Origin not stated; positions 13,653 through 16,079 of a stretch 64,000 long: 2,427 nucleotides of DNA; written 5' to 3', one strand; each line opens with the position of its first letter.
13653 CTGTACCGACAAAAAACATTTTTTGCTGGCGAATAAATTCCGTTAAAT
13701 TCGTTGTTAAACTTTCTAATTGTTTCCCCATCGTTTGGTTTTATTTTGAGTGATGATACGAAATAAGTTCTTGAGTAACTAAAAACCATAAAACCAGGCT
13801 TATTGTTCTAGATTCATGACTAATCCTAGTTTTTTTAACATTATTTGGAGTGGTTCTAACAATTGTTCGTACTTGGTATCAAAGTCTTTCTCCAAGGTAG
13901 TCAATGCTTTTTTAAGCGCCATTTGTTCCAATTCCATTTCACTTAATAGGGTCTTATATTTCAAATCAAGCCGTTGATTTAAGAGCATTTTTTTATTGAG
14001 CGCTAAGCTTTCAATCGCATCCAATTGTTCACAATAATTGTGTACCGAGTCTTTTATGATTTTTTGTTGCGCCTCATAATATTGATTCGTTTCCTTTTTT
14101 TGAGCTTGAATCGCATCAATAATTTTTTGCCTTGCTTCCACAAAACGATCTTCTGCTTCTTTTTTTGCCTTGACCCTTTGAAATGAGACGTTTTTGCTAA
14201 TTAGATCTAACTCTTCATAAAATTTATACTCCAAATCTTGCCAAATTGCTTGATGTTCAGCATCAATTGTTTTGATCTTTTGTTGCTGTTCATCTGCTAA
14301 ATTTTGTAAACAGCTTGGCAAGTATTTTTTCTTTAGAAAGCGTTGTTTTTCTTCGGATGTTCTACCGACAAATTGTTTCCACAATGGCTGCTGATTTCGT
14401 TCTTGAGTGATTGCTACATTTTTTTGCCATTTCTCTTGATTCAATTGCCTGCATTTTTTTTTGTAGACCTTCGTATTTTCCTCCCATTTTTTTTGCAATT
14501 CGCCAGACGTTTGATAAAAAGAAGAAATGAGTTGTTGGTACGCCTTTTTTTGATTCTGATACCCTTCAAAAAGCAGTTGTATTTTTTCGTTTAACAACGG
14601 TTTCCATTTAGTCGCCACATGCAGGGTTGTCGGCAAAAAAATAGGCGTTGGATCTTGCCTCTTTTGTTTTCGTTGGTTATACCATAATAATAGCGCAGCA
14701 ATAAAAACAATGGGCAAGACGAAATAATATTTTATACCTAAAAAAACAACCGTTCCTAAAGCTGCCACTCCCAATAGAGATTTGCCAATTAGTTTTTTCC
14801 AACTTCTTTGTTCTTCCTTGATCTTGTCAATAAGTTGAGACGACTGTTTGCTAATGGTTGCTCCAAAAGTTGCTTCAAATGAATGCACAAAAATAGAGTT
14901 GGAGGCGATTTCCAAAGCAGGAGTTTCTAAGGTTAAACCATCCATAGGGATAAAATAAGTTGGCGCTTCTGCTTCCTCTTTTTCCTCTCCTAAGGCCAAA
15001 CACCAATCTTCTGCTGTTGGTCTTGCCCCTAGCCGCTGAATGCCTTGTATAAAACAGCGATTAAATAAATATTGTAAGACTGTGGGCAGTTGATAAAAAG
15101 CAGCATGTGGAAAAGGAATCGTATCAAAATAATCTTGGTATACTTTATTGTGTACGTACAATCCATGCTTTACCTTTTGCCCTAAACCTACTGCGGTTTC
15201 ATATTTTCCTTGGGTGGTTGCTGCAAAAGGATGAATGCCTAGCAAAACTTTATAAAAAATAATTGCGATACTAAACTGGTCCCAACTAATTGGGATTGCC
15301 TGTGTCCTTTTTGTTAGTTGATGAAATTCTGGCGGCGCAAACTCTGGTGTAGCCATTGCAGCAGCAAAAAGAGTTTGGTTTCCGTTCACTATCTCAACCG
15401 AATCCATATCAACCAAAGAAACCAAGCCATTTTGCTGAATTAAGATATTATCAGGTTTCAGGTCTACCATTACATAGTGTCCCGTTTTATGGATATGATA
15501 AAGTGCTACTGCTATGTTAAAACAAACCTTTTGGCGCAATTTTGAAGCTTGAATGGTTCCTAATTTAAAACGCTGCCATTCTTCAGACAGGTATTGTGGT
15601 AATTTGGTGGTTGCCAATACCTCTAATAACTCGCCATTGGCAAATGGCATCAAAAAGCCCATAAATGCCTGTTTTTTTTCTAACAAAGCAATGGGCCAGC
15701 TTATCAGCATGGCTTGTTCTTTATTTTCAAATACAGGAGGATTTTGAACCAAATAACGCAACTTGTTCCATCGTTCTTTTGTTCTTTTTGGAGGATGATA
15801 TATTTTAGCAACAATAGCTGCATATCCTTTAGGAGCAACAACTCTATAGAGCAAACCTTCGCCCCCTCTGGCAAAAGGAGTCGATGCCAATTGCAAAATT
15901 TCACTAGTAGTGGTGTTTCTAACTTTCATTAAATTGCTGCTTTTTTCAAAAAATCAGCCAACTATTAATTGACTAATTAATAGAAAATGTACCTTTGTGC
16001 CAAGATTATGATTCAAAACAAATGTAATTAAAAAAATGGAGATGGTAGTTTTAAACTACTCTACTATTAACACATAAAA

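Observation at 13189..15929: Eukaryotic-like Ser/Thr kinase with TM segment and 300-aa coiled-coil tail, followed by a PNPOx-family gene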

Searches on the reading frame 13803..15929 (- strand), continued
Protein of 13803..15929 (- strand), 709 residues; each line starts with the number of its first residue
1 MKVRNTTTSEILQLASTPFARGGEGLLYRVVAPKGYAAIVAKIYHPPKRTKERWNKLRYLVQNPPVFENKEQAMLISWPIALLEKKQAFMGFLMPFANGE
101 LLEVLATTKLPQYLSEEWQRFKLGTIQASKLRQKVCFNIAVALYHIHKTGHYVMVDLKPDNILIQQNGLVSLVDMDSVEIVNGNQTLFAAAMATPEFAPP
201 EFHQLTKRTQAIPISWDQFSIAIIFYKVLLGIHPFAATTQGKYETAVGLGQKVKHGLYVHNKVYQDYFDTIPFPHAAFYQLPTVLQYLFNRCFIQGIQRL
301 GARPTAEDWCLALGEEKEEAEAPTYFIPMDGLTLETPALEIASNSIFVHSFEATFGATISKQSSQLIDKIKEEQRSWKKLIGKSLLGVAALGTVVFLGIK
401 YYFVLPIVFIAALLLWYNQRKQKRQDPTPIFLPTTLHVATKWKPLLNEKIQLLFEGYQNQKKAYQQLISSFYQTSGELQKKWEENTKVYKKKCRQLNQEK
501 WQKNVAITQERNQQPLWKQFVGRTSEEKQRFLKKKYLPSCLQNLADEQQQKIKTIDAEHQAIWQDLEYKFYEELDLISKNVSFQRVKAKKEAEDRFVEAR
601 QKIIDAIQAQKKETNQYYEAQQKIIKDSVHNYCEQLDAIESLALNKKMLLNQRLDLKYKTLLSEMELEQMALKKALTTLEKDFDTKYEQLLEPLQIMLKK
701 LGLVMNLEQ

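Call 59: find_homologous_proteins(query=L039:4954-5934:+, max_evalue=1e-10)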
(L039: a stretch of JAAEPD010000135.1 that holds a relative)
Query L039:4954-5934:+ (327 aa): 568 proteins with E <= 1e-10 among 1970 candidates; the best 120 are listed.
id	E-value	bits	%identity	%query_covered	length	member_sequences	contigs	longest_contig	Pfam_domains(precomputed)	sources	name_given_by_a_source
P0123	9.3e-223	756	100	100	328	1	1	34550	PF13672.12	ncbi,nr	ncbi:MAG: protein phosphatase 2C domain-containing protein [Aureispira sp.]|nr:protein phosphatase 2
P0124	2.6e-181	620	86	94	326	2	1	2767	PF13672.12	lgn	-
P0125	9.1e-130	451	65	91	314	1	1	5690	PF13672.12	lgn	-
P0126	1.7e-127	443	66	87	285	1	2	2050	PF13672.12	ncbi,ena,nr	ncbi:MAG: protein phosphatase 2C domain-containing protein [Saprospiraceae bacterium]|nr:protein pho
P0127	1.1e-126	441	68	86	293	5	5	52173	PF13672.12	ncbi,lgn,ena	-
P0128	1.5e-126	440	65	87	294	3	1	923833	PF13672.12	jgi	jgi:hypothetical protein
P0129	8.4e-126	438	67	86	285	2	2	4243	PF13672.12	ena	-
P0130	4.8e-125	435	63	91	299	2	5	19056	PF13672.12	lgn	-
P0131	8.5e-125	434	67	85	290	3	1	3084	PF13672.12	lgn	-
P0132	1.8e-124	433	67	85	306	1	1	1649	PF13672.12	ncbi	-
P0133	2.3e-124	433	61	95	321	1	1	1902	PF13672.12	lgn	-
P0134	2.4e-124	433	66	85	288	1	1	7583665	PF13672.12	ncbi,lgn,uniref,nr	ncbi:PP2C family serine/threonine-protein phosphatase [Aureispira anguillae]|uniref:Protein phosphat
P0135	3.6e-124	432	65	87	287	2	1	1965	PF13672.12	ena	-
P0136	5.0e-124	432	65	87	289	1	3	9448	PF13672.12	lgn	-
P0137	6.3e-124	431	67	84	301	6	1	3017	PF13672.12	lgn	-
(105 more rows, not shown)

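Call 60: find_encoding_contigs(protein=P0134, flank=7000, max_places=2)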
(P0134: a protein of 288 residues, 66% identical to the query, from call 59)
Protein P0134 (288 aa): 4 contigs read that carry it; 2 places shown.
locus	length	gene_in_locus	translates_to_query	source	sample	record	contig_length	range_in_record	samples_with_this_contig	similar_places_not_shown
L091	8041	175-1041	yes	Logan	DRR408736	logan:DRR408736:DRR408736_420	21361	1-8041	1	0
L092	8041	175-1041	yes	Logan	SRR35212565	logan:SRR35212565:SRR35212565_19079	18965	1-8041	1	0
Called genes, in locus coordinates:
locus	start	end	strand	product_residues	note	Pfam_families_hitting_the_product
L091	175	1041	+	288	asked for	PF13672:PP2C_2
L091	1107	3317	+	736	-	PF00069:Pkinase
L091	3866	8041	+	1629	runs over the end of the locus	PF00801:PKD (faint), PF16820:PKD_3 (faint), PF18911:PKD_4, PF19408:PKD_6, PF18911:PKD_4, PF19408:PKD_6 (weak), PF18911:PKD_4 (weak), PF13585:CHU_C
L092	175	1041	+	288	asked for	PF13672:PP2C_2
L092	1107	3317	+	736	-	PF00069:Pkinase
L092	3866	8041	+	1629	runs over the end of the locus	PF00801:PKD (faint), PF16820:PKD_3 (faint), PF18911:PKD_4, PF19408:PKD_6, PF18911:PKD_4, PF19408:PKD_6 (weak), PF18911:PKD_4 (weak), PF13585:CHU_C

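Call 61: predict_structure(alignment_id=A4)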
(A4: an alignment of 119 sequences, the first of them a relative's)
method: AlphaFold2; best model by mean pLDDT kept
length: 709 residues; sequences in the alignment: 119
mean_pLDDT: 91.0   pTM: 0.70
mean pLDDT of the five models: 91.0, 90.3, 90.1, 90.1, 89.7
residues with pLDDT >= 90: 566; 70-90: 80; 50-70: 41; < 50: 22
segments of 3 or more residues with pLDDT < 50: 390-404, 422-427
pLDDT, mean of each block of 10 residues (from residue 1): 98 98 96 97 98 98 93 94 98 97 97 96 93 96 95 97 93 96 94 94 82 94 98 98 98 98 97 95 93 95 94 70 81 89 90 93 91 85 59 46 55 64 49 74 91 95 96 97 97 94 89 92 91 93 96 97 98 96 92 98 98 98 97 97 95 96 97 97 96 95 83
secondary structure, 60 per line:
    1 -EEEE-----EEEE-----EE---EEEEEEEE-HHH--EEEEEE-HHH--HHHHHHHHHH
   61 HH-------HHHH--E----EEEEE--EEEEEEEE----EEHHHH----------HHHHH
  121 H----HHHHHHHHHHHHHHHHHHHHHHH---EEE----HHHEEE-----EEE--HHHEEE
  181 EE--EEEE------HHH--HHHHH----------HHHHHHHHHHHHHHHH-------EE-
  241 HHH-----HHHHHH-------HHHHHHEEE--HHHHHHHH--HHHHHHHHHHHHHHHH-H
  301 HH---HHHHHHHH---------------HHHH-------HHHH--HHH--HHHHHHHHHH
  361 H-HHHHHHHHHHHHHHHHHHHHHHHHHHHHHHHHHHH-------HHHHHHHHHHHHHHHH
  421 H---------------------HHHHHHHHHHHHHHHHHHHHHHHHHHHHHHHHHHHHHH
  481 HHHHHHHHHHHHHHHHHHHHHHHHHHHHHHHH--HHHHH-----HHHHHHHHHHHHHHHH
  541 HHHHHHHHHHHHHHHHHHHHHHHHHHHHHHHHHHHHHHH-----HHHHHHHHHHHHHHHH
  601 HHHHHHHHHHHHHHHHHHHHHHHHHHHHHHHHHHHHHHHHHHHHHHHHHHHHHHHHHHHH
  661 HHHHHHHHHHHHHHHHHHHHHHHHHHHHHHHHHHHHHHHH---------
elements in order (helices of 4 or more, strands of 3 or more residues): E2-5 E11-14 E25-32 E39-44 H51-62 H70-73 E81-85 E88-95 H102-105 H116-121 H126-148 E152-154 E162-164 E170-172 E178-182 E185-188 H200-204 H215-230 H249-254 H262-267 E268-270 H273-280 H283-298 H306-313 H329-332 H340-343 H351-361 H363-397 H405-421 H443-512 H515-519 H525-579 H585-700

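Call 64: fold_search(model_id=the predicted structure, library=pdb)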
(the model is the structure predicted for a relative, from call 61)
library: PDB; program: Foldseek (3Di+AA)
matches with E <= 10: 1679; with E <= 0.001: 1425
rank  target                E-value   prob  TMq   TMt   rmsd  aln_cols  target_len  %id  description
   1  4b8m_A                1.8e-09  1.00  0.30  0.70   4.3       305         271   14  Aurora B kinase in complex with VX-680 (released 2013-07-10)
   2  2y7j_B                2.4e-09  1.00  0.28  0.65   5.7       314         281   18  Structure of human phosphorylase kinase, gamma 2 (released 2011-02-09)
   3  2vgo_B                2.6e-09  1.00  0.30  0.69   4.3       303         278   14  Crystal structure of Aurora B kinase in complex with Reversine inhibitor (released 2008-10-28)
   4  2y7j_D                3.2e-09  1.00  0.29  0.68   5.5       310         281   18  Structure of human phosphorylase kinase, gamma 2 (released 2011-02-09)
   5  5eyk_A                5.2e-09  1.00  0.29  0.70   4.4       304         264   15  CRYSTAL STRUCTURE OF AURORA B IN COMPLEX WITH BI 847325 (released 2016-08-17)
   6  5eyk_B                5.7e-09  1.00  0.29  0.69   4.4       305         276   14  CRYSTAL STRUCTURE OF AURORA B IN COMPLEX WITH BI 847325 (released 2016-08-17)
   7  8oku_A                6.0e-09  1.00  0.30  0.59   4.3       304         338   16  Salt-Inducible Kinase 3 in complex with an inhibitor (released 2024-01-10)
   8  5s87_B                6.3e-09  1.00  0.30  0.67   5.6       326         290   21  XChem group deposition -- Crystal Structure of human ACVR1 in complex with FM010953a (released 2021-06-23)
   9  7uiq_B                9.6e-09  1.00  0.29  0.72   5.8       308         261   18  Cocrystal structure of human CaMKII-alpha (CAMK2A)kinase domain and Tiam1 (released 2022-04-06)
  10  2y7j_A                1.1e-08  1.00  0.29  0.67   5.5       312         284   17  Structure of human phosphorylase kinase, gamma 2 (released 2011-02-09)
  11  4b8m_B                1.1e-08  1.00  0.29  0.68   4.4       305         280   15  Aurora B kinase in complex with VX-680 (released 2013-07-10)
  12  5k3y_B                1.2e-08  1.00  0.30  0.69   4.4       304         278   14  Crystal structure of AuroraB/INCENP in complex with BI 811283 (released 2016-08-17)
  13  8ssp_A                1.3e-08  1.00  0.28  0.68   4.5       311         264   15  AurA bound to danusertib and activating monobody Mb1 (released 2023-09-06)
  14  7jij_A                1.5e-08  1.00  0.30  0.50  14.9       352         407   18  ATP-bound AMP-activated protein kinase (released 2021-07-28)
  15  5o0y                  1.6e-08  1.00  0.30  0.67   5.3       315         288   16  TLK2 kinase domain from human (released 2018-05-30)
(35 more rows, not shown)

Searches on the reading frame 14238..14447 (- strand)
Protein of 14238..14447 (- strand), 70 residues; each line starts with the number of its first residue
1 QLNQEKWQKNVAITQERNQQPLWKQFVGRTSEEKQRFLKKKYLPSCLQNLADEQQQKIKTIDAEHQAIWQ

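Call 82: search_solved_structures(query=A6, max_evalue=10, show_alignments=3)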
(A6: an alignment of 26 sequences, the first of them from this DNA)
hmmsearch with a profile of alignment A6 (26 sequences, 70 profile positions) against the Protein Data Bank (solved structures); distinct sequences matched with E-value up to 10: 5.
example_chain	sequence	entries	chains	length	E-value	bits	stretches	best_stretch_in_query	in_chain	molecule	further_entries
7x91_L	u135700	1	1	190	1.3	12.6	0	9-30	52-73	An Fv-clasp version of the Ab496 light chain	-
3tdg_A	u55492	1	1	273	2.6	11.6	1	27-67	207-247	Putative uncharacterized protein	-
5tgw_A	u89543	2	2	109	3.3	11.3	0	40-66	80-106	PS1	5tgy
6z35_A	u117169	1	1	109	6.1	10.4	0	34-66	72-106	Maquette 2-1ip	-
9s4q_Nn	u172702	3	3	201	7.1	10.2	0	39-65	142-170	Kinetochore-associated protein NNF1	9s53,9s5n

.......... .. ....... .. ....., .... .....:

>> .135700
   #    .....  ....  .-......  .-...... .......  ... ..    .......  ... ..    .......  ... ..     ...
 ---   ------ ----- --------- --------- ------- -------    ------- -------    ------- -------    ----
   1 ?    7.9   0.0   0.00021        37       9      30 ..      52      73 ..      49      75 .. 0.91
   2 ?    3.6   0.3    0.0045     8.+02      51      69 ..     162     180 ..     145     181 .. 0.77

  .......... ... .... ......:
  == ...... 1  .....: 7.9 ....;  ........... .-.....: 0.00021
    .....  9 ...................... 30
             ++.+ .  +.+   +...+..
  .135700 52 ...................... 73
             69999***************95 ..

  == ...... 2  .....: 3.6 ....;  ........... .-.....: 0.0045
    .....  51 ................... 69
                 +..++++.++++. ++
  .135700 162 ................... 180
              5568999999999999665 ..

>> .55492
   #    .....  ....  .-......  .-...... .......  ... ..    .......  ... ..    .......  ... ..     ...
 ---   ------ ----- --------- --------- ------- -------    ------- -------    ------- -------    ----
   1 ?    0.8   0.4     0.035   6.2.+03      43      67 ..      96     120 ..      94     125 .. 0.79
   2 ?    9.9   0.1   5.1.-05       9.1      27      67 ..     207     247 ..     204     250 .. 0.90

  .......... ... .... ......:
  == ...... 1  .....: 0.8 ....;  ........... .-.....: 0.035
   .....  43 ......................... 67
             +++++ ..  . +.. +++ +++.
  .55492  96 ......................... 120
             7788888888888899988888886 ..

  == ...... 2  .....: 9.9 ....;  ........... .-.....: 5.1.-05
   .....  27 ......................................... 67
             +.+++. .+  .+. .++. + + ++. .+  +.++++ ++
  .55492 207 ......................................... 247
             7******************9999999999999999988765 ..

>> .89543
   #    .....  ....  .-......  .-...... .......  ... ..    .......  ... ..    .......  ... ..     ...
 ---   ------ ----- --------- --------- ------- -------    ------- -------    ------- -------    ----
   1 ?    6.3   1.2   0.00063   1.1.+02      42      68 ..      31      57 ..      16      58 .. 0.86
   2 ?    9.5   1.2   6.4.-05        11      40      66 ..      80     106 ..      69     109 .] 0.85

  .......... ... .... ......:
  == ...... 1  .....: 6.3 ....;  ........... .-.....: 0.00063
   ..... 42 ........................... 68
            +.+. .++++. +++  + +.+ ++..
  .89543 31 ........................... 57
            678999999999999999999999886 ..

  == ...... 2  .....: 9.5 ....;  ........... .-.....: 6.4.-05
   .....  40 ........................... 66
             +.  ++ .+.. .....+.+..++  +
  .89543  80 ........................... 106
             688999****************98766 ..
